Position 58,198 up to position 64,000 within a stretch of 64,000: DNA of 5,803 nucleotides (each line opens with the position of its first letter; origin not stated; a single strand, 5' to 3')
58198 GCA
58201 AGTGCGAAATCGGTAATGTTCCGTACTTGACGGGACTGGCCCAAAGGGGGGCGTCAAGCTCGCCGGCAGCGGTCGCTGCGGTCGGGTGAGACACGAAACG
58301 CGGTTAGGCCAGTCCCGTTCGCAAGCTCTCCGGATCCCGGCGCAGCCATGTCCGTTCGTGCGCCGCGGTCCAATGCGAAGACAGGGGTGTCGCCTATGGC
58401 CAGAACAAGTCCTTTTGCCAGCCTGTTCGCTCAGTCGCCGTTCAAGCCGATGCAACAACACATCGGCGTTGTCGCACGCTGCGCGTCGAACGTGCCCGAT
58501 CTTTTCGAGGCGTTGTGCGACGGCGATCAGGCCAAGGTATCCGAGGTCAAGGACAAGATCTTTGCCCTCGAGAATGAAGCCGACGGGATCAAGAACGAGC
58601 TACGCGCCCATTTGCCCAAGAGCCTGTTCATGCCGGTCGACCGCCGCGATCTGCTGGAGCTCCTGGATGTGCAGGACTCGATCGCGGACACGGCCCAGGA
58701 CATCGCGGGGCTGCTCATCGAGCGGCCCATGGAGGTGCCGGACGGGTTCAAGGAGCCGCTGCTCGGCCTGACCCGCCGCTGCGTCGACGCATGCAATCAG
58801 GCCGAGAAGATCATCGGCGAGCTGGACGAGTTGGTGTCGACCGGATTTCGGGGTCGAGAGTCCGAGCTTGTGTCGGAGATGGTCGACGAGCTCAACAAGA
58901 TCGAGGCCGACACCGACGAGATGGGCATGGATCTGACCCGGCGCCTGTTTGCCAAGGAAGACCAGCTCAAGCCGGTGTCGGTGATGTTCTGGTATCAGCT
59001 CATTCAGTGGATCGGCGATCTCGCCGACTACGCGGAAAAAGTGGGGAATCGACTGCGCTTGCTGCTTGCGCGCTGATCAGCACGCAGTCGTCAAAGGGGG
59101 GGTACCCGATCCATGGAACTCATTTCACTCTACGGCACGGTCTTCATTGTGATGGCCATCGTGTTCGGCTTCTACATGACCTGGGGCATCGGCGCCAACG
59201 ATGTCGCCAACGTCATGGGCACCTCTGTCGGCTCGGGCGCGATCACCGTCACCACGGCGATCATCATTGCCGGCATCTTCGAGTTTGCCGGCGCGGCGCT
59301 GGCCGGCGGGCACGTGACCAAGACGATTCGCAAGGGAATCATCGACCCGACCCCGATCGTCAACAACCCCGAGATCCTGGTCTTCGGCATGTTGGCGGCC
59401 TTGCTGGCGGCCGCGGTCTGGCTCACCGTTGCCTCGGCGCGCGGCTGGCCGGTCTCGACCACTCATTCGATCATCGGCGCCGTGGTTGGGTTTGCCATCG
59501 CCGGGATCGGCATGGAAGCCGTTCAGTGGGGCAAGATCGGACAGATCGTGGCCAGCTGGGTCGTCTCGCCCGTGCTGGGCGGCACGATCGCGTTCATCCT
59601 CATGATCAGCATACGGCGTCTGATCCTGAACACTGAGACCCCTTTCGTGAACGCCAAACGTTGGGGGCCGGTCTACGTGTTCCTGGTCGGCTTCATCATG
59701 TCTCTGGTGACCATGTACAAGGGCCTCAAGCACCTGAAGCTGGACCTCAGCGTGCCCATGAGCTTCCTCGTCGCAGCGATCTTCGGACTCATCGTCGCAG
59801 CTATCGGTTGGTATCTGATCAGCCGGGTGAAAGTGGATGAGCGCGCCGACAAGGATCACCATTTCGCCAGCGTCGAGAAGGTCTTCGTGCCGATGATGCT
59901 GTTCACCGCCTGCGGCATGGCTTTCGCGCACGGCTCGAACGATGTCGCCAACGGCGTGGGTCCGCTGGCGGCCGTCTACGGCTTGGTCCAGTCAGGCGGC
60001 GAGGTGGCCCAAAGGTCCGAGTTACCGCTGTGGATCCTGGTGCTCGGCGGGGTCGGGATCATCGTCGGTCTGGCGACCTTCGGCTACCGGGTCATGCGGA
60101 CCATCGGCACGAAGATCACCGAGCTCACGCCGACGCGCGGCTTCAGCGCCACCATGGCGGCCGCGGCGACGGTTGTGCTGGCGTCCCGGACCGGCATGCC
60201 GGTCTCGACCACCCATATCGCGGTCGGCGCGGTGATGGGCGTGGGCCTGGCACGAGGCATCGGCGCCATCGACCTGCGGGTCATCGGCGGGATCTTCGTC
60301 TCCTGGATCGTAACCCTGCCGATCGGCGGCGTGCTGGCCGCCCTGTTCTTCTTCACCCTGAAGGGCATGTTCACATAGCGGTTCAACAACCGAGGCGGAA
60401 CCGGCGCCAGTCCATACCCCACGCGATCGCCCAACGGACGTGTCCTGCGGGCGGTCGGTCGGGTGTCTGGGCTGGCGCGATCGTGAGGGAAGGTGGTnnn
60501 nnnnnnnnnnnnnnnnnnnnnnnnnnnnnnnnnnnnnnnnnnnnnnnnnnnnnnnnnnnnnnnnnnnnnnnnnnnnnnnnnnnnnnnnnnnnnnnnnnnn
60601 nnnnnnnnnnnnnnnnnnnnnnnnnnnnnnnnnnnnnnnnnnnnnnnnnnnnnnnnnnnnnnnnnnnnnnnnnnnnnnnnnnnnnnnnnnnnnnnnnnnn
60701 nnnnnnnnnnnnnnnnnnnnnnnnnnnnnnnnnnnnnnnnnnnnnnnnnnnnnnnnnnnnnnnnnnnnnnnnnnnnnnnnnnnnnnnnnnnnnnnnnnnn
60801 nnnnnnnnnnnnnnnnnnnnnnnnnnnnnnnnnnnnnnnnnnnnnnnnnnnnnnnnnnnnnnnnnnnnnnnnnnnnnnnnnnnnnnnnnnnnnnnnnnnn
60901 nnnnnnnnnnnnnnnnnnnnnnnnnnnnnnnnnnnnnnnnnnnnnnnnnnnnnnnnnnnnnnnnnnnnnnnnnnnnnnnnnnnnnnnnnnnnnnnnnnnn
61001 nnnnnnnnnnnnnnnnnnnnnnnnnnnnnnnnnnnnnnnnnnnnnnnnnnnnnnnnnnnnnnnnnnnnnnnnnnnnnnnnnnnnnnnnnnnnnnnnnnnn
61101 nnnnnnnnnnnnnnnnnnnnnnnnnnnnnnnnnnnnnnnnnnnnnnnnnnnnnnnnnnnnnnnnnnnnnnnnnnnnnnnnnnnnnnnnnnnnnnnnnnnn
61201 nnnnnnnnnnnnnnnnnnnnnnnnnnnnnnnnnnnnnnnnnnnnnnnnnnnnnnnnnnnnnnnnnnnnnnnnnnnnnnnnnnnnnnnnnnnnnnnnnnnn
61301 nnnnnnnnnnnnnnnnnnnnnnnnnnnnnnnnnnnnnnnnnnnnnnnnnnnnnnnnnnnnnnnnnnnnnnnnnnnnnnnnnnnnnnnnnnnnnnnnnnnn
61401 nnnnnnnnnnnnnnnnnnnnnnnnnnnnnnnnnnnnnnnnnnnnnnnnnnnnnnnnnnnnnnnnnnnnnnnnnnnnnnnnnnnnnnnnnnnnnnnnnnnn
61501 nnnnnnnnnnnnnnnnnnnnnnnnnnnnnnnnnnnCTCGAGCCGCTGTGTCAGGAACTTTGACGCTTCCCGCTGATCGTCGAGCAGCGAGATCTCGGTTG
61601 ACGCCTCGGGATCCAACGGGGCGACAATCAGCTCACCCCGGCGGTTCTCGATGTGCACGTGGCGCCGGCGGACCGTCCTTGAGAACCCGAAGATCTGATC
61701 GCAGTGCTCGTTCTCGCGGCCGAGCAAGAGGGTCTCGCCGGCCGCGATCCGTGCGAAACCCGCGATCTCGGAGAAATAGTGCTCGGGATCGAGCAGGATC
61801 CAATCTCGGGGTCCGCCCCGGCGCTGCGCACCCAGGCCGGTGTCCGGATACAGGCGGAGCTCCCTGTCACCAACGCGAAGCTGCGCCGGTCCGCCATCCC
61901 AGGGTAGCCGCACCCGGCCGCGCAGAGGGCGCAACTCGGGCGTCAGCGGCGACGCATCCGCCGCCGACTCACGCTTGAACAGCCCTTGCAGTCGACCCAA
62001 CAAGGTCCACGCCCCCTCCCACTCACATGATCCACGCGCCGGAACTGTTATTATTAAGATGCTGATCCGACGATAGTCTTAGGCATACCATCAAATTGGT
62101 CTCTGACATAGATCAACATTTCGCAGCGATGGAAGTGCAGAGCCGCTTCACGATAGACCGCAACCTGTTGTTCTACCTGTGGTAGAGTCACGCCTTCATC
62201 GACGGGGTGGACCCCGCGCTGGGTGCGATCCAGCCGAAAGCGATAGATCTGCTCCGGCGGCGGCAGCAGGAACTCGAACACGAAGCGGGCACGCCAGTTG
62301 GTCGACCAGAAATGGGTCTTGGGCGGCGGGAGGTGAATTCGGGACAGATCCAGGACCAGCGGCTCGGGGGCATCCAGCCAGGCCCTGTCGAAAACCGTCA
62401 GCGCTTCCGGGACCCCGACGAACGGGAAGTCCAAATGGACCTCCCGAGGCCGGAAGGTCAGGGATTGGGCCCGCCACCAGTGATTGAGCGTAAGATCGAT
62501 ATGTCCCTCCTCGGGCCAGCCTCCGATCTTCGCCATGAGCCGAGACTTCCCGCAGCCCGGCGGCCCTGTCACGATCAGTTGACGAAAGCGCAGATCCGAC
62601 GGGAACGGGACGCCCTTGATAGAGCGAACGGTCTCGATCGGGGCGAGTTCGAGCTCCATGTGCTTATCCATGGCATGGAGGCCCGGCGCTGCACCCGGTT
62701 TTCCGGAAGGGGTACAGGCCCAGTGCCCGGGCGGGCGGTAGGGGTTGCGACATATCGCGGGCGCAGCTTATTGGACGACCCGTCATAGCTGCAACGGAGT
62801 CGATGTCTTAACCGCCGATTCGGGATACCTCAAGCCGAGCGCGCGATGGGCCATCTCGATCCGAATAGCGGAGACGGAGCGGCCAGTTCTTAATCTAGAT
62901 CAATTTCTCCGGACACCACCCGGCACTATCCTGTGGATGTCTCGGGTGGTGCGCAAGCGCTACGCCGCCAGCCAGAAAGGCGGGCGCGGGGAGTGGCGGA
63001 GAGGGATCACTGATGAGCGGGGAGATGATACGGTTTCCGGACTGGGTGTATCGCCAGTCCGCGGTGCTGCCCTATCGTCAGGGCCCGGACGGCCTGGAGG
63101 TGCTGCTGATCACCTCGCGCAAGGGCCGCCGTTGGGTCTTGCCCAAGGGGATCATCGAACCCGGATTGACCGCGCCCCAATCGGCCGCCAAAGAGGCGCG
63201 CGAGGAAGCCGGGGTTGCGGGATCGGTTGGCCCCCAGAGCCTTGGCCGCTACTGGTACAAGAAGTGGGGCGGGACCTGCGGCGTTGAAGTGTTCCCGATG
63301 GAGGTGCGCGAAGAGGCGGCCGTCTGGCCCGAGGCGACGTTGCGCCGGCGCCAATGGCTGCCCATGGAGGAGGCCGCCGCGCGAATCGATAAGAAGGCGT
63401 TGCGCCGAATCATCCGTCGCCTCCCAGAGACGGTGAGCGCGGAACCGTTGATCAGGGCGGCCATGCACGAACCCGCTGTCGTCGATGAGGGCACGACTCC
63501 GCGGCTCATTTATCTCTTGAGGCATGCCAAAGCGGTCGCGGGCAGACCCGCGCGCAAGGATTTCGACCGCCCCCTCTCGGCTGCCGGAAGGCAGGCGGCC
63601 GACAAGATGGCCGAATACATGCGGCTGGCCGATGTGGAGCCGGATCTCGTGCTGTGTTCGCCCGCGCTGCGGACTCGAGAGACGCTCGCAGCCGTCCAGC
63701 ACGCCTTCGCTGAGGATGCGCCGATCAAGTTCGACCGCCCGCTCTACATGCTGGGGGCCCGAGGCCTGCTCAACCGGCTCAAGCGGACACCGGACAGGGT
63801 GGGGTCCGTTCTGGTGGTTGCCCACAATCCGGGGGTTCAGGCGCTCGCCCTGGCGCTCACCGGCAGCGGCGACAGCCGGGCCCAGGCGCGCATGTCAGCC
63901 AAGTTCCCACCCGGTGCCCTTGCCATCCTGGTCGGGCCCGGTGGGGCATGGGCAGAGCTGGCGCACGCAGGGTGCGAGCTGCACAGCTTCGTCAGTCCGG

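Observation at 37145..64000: Co-localised polyphosphate, phosphate and Mg2+ toolkit under FixK-type control, suggesting a PAO-like polyphosphate-cycling physiology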

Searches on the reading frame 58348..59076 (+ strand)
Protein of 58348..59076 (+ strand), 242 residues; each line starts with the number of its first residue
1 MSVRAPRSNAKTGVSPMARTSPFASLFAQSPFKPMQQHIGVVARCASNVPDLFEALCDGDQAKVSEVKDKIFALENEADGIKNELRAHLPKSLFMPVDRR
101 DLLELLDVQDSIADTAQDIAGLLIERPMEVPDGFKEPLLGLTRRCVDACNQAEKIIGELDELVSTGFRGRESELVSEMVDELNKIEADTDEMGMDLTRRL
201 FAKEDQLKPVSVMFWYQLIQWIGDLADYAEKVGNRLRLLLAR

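Call 5: search_protein_families(library=pfam, proteins=[window:58348-59076:+])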
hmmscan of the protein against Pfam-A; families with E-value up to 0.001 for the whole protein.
window:58348-59076:+ (242 aa): 1 family
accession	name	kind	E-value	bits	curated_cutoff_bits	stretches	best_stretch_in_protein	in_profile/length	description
PF01865.21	PhoU_div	-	4.2e-57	193.4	24.4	1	24-241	2-213/214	Protein of unknown function DUF47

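Call 60: search_protein_families(library=ncbifam, max_evalue=0.001, proteins=[window:58348-59076:+])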
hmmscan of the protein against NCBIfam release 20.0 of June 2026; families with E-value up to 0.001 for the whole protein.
window:58348-59076:+ (242 aa): 1 family
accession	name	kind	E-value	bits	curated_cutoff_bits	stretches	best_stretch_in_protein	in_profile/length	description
TIGR00153.1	TIGR00153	hypoth_equivalog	3.1e-48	164.4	104.3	1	25-242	7-215/217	TIGR00153 family protein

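Call 75: find_related_loci(query=window:58348-59076:+, collection=metagenome_contigs, flank=4000)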
Query window:58348-59076:+ (242 aa) in metagenome_contigs; peptide patterns used: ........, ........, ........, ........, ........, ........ (x = any residue, [..] = any of these).
481 stretches matched a pattern; 377 encode a relative of the query (tblastn E <= 1e-3); the best 80 are kept; 80 distinct loci.
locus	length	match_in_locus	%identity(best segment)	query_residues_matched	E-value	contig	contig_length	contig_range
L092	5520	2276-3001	100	1-242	1e-164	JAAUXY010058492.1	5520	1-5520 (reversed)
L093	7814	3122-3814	84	4-234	2e-131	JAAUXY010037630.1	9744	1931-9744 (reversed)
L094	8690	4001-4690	82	5-234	5e-128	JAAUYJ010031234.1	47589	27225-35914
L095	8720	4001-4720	80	2-241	1e-127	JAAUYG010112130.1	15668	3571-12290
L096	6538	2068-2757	82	13-242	2e-127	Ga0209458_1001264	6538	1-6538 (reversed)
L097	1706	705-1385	84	8-234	7e-137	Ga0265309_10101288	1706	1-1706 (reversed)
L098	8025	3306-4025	80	2-241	3e-127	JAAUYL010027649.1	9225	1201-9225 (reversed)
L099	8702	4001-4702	81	8-241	1e-126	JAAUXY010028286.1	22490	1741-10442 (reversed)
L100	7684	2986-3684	79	2-234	4e-124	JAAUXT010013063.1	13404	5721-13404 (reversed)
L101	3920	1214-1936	76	5-242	8e-125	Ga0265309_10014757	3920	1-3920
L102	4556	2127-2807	80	8-234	1e-123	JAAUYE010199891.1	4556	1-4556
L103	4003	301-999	78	2-234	3e-122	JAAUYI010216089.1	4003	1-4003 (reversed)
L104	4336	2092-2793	75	1-234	7e-120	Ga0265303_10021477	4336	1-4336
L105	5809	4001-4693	77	4-234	2e-118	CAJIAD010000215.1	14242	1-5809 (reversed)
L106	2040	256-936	77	8-234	3e-125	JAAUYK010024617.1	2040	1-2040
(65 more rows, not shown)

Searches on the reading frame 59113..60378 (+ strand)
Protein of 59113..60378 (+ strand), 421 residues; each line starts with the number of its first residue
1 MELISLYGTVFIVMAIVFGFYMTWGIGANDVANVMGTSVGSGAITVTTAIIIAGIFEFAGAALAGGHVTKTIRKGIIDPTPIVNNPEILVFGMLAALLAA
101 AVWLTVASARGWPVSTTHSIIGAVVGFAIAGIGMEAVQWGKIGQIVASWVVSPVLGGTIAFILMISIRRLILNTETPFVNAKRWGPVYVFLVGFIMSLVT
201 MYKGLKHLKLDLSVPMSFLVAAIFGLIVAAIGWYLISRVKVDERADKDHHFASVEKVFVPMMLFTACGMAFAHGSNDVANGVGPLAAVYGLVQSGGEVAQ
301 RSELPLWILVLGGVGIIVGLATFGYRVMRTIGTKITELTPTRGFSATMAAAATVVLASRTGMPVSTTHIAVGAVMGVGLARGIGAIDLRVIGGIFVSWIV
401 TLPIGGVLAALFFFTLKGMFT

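Call 5: search_protein_families(library=pfam, proteins=[window:59113-60378:+])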
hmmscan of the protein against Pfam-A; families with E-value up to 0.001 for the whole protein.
window:59113-60378:+ (421 aa): 1 family
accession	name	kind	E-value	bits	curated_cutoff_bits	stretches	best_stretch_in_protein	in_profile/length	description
PF01384.25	PHO4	-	7.1e-121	403.9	33.7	1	26-409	1-350/350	Phosphate transporter family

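Call 18: find_encoding_contigs(protein=window:59113-60378:+, flank=10000, max_places=6)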
Protein window:59113-60378:+ (421 aa): 1 contig read that carries it; 1 place shown.
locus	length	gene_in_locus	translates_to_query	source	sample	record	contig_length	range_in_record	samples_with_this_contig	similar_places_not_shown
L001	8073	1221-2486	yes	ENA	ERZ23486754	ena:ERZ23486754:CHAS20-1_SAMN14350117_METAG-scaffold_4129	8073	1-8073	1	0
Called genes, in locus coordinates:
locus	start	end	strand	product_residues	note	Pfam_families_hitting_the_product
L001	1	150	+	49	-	?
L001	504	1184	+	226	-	PF01865:PhoU_div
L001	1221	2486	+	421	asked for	PF01384:PHO4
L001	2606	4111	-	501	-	PF00149:Metallophos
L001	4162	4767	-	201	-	-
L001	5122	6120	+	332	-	PF00293:NUDIX, PF00300:His_Phos_1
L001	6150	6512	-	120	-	-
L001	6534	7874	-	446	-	-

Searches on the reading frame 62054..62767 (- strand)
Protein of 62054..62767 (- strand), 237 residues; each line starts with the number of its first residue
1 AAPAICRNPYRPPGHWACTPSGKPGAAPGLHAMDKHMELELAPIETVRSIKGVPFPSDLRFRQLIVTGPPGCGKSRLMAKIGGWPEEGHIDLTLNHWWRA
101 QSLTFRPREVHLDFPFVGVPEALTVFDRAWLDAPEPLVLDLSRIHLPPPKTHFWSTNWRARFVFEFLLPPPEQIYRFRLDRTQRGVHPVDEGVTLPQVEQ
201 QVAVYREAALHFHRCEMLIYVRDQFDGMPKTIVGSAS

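Call 5: search_protein_families(library=pfam, proteins=[window:62054-62671:-])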
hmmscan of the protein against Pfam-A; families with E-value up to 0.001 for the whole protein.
window:62054-62671:- (205 aa): 0 families

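Call 16: search_protein_families(library=pfam, max_evalue=0.01, proteins=[window:62054-62767:-])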
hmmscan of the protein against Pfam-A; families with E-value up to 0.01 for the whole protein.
window:62054-62767:- (237 aa): 0 families

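Call 50: search_protein_families(library=ncbifam, max_evalue=0.001, proteins=[window:62054-62671:-])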
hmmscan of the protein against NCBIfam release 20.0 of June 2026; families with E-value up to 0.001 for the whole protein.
window:62054-62671:- (205 aa): 0 families

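Call 64: search_solved_structures(query=window:62054-62671:-, max_evalue=1)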
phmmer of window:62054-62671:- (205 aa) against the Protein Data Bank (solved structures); distinct sequences matched with E-value up to 1: 13.
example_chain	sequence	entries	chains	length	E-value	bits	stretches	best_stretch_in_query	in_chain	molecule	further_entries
7lar_A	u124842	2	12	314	0.099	15.6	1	24-67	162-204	ATP-dependent helicase Rep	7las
8xms_A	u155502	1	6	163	0.1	15.6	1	32-67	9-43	Replication-associated protein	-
7shn_A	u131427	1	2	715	0.2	14.6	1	31-57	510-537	ATP-binding cassette sub-family D member 1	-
7xec_A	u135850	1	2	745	0.21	14.6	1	31-57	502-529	ATP-binding cassette sub-family D member 1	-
7rr9_A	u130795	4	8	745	0.21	14.6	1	31-57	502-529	ATP-binding cassette sub-family D member 1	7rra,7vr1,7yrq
7shm_A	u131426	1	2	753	0.21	14.6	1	31-57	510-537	ATP-binding cassette sub-family D member 1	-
7x0t_A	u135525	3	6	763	0.21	14.5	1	31-57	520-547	ATP-binding cassette sub-family D member 1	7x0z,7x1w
7x07_A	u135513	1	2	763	0.21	14.5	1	31-57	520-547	ATP-binding cassette sub-family D member 1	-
7vx8_B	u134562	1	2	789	0.22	14.5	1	31-57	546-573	Peroxisomal Membrane Protein related,ATP-binding cassette sub-family D member 1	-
7vwc_A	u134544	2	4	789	0.22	14.5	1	31-57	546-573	Peroxisomal Membrane Protein related,ATP-binding cassette sub-family D member 1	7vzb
9bji_A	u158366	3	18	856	0.39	13.7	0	32-47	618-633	Nuclear valosin-containing protein-like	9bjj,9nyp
1gl6_A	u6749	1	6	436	0.45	13.5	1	17-49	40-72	ATPASE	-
1e9r_A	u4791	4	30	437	0.45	13.5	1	17-49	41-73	CONJUGAL TRANSFER PROTEIN TRWB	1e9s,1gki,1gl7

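Call 78: find_homologous_proteins(query=window:62054-62671:-, max_evalue=0.00001)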
Query window:62054-62671:- (205 aa): 368 proteins with E <= 0.00001 among 532 candidates; the best 120 are listed.
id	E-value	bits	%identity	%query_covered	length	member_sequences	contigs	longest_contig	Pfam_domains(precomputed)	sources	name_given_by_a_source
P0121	7.8e-136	469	100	98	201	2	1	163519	-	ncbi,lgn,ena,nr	ncbi:MAG: serine/threonine protein phosphatase [Alphaproteobacteria bacterium]|nr:serine/threonine p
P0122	5.0e-94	332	72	91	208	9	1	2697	-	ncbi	-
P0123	2.5e-93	330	69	100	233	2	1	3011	-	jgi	jgi:hypothetical protein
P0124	7.9e-92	325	68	98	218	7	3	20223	-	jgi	jgi:hypothetical protein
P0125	8.0e-92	325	68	100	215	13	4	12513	-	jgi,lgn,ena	jgi:hypothetical protein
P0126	8.8e-92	325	68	98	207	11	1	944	-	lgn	-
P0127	9.6e-92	325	68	100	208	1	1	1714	-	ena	-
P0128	1.6e-91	324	71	99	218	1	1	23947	-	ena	-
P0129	4.6e-91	322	66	100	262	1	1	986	-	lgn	-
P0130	5.8e-91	322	67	100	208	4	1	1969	-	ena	-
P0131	8.5e-91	322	68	98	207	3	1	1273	-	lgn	-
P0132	1.7e-90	321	69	98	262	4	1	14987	-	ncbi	-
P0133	1.7e-90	321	68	97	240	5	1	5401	-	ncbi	-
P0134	5.7e-90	319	69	98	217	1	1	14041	-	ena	-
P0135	1.1e-89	318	68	98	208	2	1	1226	-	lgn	-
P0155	3.9e-88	313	65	98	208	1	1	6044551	-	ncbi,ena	-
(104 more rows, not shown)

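Call 81: find_encoding_contigs(protein=P0155, flank=10000, max_places=1)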
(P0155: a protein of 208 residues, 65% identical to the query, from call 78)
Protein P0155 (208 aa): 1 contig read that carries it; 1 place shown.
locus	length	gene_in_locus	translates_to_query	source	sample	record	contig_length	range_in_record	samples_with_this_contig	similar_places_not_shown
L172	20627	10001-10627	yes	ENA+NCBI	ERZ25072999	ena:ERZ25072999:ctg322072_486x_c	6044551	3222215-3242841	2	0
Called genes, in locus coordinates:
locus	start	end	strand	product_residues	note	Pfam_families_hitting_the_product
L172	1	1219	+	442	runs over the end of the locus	PF06808:DctM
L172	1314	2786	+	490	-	PF01979:Amidohydro_1, PF07969:Amidohydro_3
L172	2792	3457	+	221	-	PF01177:Asp_Glu_race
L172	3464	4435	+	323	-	PF02826:2-Hacid_dh_C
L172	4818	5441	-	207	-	PF25023:TEN_YD-shell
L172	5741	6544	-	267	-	PF08238:Sel1 (faint), PF23310:TPR_27 (faint)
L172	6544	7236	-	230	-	-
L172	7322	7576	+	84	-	-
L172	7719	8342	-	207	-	-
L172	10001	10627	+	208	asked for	-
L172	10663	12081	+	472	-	PF00149:Metallophos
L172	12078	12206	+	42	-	-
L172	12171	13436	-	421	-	PF01384:PHO4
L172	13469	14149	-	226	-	PF01865:PhoU_div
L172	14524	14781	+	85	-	-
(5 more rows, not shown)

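Call 82: predict_structure(alignment_id=A2)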
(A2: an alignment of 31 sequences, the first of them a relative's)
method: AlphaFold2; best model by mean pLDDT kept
length: 201 residues; sequences in the alignment: 31
mean_pLDDT: 88.0   pTM: 0.88
mean pLDDT of the five models: 88.0, 86.5, 85.8, 78.1, 73.4
residues with pLDDT >= 90: 118; 70-90: 65; 50-70: 16; < 50: 2
segments of 3 or more residues with pLDDT < 50: none
pLDDT, mean of each block of 10 residues (from residue 1): 87 89 79 93 78 83 65 93 96 93 96 88 90 97 84 86 97 95 93 83 41
secondary structure, 60 per line:
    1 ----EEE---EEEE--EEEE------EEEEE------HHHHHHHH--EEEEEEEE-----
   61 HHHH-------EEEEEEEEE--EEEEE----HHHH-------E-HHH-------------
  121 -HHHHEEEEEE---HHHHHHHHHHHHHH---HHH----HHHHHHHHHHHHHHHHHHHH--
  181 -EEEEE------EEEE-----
elements in order: E5-7 E11-14 E17-20 E27-31 H38-45 E48-55 H61-64 E72-80 E83-87 H92-95 H122-125 E126-131 H135-148 H159-178 E182-186 E193-196

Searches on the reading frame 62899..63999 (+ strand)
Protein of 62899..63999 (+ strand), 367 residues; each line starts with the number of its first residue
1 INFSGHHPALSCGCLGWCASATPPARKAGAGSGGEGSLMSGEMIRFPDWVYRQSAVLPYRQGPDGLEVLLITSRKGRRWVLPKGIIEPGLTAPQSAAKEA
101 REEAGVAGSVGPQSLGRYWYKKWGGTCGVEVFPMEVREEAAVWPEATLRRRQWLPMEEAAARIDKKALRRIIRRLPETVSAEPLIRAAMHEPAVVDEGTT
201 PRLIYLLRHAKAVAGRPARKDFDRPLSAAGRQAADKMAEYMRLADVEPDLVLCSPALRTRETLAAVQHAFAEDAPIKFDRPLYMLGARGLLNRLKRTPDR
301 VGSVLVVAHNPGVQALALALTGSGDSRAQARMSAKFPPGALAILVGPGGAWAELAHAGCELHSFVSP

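Call 16: search_protein_families(library=pfam, max_evalue=0.01, proteins=[window:62899-63999:+])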
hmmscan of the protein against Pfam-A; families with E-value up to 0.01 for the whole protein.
window:62899-63999:+ (367 aa): 2 families
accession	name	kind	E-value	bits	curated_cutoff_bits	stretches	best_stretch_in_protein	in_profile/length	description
PF00300.27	His_Phos_1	-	6e-09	36.3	21.7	1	204-276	1-71/194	Histidine phosphatase superfamily (branch 1)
PF00293.34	NUDIX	-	6.7e-09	36.3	21.1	1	64-174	14-133/134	NUDIX domain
